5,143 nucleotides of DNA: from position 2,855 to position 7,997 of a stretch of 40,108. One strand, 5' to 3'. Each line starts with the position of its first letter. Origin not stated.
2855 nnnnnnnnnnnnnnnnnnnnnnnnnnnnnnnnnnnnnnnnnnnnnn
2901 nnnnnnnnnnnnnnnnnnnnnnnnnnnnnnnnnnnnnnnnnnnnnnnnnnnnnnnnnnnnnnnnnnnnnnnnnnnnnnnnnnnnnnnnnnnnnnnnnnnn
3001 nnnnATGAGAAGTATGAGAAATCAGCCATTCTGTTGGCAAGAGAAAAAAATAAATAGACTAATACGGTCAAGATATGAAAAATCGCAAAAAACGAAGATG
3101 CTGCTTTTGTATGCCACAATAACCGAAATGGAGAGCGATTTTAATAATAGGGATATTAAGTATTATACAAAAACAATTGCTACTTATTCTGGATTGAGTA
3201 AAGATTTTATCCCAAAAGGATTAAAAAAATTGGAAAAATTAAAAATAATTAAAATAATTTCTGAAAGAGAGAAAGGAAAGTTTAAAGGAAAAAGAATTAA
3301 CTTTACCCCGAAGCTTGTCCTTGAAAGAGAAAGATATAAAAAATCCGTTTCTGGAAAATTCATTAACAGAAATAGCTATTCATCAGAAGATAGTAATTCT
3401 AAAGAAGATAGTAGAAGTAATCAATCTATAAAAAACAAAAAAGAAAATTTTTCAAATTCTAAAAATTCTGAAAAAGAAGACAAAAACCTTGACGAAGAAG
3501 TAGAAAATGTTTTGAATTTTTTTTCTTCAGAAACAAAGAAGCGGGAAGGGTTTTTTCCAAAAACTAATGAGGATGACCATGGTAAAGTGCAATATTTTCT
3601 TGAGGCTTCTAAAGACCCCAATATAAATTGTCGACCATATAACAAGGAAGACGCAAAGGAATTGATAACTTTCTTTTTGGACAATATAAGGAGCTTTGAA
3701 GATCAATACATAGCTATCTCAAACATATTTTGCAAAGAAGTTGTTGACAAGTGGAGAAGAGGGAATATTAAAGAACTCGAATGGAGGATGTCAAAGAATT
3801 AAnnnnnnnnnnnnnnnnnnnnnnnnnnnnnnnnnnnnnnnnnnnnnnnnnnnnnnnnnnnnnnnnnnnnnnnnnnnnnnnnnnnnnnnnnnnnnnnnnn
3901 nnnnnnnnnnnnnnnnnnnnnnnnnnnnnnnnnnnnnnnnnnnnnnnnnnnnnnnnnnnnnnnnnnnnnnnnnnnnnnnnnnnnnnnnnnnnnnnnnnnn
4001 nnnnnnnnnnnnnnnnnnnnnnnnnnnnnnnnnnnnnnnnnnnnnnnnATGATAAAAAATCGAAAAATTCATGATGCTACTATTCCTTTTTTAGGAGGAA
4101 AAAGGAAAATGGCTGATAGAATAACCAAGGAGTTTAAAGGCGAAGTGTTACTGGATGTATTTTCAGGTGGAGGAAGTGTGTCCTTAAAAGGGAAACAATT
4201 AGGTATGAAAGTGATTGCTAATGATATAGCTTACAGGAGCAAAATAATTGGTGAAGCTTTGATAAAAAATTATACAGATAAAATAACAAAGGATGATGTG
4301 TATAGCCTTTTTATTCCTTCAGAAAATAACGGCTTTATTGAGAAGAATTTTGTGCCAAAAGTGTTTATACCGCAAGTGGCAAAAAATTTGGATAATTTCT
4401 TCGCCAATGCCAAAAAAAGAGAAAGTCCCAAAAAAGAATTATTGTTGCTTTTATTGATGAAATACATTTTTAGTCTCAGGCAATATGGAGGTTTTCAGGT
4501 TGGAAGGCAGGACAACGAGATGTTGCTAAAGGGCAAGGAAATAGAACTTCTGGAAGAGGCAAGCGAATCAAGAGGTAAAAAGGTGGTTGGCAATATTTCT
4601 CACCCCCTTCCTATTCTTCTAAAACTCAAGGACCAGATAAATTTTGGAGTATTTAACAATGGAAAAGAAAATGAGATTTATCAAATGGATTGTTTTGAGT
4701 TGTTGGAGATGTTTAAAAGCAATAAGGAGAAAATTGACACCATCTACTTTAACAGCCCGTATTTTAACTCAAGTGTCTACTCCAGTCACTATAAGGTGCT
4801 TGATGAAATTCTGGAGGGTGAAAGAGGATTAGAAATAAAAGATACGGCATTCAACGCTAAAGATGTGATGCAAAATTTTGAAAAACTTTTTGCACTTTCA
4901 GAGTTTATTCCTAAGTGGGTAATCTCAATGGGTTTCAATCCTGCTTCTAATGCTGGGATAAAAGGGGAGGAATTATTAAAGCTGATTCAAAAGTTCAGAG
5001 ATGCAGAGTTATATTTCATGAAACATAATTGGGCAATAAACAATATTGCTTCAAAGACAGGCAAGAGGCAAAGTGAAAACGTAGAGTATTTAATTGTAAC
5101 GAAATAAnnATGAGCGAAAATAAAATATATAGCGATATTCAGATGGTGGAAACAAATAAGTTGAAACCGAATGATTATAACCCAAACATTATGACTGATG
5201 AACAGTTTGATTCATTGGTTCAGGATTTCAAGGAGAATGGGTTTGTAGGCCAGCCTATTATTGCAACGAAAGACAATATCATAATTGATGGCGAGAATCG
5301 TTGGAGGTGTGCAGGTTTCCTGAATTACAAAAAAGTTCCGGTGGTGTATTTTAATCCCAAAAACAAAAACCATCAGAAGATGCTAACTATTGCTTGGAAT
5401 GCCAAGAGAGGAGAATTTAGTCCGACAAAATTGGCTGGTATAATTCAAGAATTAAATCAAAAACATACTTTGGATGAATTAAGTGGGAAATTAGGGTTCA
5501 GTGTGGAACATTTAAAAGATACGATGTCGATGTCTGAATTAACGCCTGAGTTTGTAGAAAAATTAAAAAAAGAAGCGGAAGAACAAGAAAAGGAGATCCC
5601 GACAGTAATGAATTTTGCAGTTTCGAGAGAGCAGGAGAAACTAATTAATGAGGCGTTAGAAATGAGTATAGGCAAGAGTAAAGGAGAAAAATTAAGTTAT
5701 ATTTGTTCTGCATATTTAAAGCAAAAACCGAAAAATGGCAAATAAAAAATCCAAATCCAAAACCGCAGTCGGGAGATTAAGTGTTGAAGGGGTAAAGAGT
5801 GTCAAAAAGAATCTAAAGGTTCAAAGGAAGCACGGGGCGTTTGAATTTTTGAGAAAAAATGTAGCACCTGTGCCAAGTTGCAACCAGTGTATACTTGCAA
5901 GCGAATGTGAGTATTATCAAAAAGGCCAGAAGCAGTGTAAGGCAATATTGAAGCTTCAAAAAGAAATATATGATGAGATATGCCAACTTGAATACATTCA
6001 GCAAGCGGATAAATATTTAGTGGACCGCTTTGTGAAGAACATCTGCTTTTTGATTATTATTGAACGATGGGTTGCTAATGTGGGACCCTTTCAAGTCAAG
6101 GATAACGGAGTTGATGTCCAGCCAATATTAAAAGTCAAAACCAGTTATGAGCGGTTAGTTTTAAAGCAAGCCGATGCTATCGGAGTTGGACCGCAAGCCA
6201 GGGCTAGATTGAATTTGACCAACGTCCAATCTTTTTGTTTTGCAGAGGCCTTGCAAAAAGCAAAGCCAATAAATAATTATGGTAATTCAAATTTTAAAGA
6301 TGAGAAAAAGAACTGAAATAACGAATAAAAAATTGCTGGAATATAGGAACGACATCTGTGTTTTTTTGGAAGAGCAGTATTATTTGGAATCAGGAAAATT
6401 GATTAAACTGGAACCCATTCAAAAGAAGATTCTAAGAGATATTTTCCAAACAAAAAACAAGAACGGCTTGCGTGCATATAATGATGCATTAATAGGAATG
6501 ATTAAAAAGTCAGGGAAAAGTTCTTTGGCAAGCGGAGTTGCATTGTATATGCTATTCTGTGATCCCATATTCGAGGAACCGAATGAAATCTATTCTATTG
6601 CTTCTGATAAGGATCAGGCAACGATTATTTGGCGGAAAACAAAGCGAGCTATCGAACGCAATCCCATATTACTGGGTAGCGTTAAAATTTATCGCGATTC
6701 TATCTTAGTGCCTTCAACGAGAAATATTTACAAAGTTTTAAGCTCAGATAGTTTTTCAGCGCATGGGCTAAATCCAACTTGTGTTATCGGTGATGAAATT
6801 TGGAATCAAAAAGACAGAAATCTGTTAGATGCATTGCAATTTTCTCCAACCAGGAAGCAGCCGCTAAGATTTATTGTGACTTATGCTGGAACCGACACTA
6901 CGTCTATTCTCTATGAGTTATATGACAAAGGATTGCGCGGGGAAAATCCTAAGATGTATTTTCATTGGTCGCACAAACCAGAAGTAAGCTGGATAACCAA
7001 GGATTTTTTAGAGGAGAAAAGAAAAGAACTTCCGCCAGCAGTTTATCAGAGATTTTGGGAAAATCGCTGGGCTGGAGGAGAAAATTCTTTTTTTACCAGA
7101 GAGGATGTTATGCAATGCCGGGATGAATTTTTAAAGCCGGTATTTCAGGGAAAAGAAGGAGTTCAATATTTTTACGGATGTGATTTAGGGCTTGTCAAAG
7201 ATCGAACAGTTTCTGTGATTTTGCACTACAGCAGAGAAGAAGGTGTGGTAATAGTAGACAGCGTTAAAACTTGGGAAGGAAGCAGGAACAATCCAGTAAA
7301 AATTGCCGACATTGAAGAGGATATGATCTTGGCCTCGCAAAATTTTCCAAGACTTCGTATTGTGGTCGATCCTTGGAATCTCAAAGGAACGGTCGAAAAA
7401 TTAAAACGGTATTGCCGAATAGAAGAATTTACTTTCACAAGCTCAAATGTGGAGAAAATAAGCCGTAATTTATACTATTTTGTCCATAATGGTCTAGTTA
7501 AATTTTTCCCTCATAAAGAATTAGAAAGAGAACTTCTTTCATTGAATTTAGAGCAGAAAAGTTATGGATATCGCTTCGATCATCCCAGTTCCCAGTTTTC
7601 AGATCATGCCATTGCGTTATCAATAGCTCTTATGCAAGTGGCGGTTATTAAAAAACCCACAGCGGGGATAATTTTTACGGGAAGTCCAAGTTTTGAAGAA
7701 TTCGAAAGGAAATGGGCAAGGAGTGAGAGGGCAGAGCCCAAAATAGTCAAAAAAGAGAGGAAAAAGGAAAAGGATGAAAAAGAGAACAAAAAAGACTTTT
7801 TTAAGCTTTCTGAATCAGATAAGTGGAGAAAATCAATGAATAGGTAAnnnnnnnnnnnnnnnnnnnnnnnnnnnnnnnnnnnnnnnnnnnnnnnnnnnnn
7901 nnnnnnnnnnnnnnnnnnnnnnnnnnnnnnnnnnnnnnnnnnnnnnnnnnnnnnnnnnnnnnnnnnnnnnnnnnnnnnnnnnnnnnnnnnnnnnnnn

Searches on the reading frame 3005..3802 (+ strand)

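Call 12: search_protein_families(library=pfam, proteins=[window:3005-3802:+], max_evalue=0.01)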
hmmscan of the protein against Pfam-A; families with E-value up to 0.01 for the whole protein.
window:3005-3802:+ (265 aa): 0 families

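Call 65: search_protein_families(library=phrogs, proteins=[window:3005-3802:+], max_evalue=0.001)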
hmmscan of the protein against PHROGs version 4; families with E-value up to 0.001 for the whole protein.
window:3005-3802:+ (265 aa): 2 families
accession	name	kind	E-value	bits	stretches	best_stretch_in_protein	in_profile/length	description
phrog_678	-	DNA, RNA and nucleotide metabolism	0.0002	22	1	4-163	59-224/346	replication initiation O-like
phrog_1032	-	DNA, RNA and nucleotide metabolism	0.00092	20.3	0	56-175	41-180/281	replication initiation protein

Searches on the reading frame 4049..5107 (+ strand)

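Call 12: search_protein_families(library=pfam, proteins=[window:4049-5107:+], max_evalue=0.01)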
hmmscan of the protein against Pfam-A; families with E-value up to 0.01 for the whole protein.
window:4049-5107:+ (352 aa): 2 families
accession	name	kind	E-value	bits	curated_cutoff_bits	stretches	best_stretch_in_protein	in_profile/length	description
PF02086.21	MethyltransfD12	-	5e-14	53.1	22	1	14-115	1-93/253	D12 class N6 adenine-specific DNA methyltransferase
PF03602.21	Cons_hypoth95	-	0.0036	17.4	24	0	202-252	87-137/182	Conserved hypothetical protein 95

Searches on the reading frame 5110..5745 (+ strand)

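Call 12: search_protein_families(library=pfam, proteins=[window:5110-5745:+], max_evalue=0.01)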
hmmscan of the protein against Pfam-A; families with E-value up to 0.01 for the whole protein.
window:5110-5745:+ (211 aa): 2 families
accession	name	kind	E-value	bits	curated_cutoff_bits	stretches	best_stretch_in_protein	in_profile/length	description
PF02195.25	ParB_N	-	9e-09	35.7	26.3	1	9-87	2-84/95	ParB N-terminal domain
PF10884.14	DUF2683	-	0.0055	17.4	27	0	138-161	31-53/66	Protein of unknown function (DUF2683)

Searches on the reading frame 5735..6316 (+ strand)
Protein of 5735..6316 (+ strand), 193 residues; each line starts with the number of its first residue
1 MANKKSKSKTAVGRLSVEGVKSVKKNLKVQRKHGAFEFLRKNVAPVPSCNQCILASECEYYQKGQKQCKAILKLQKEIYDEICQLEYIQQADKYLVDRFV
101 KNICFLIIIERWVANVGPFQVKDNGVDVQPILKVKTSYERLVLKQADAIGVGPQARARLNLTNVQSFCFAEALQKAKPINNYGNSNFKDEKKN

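Call 12: search_protein_families(library=pfam, proteins=[window:5735-6316:+], max_evalue=0.01)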
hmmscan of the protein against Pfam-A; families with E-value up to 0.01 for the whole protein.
window:5735-6316:+ (193 aa): 1 family
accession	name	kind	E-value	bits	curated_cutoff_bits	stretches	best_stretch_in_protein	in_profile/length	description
PF05119.17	Terminase_4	-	0.00041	21.1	24.7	1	76-162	6-94/98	Phage terminase, small subunit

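Call 65: search_protein_families(library=phrogs, proteins=[window:5735-6316:+], max_evalue=0.001)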
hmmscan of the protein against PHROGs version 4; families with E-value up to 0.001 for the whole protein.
window:5735-6316:+ (193 aa): 2 families
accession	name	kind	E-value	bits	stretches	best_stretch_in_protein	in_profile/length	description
phrog_9452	-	head and packaging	0.00031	21.3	1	80-165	112-198/211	terminase small subunit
phrog_83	-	head and packaging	0.00033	21.2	1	76-163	97-185/246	terminase small subunit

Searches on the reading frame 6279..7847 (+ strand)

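Call 12: search_protein_families(library=pfam, proteins=[window:6279-7847:+], max_evalue=0.01)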
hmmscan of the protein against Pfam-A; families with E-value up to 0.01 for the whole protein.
window:6279-7847:+ (522 aa): 1 family
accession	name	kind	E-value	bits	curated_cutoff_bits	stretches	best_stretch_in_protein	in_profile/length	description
PF03354.21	TerL_ATPase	-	3.7e-20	72.8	23.7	1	48-216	3-174/178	Terminase large subunit, ATPase domain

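Call 65: search_protein_families(library=phrogs, proteins=[window:6279-7847:+], max_evalue=0.001)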
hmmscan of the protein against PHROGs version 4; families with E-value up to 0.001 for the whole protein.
window:6279-7847:+ (522 aa): 2 families
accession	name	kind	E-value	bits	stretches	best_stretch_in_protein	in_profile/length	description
phrog_9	-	head and packaging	1.4e-56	193.8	1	25-505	187-713/812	terminase large subunit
phrog_4914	-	head and packaging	9.6e-19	68.8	1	38-168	75-212/213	terminase large subunit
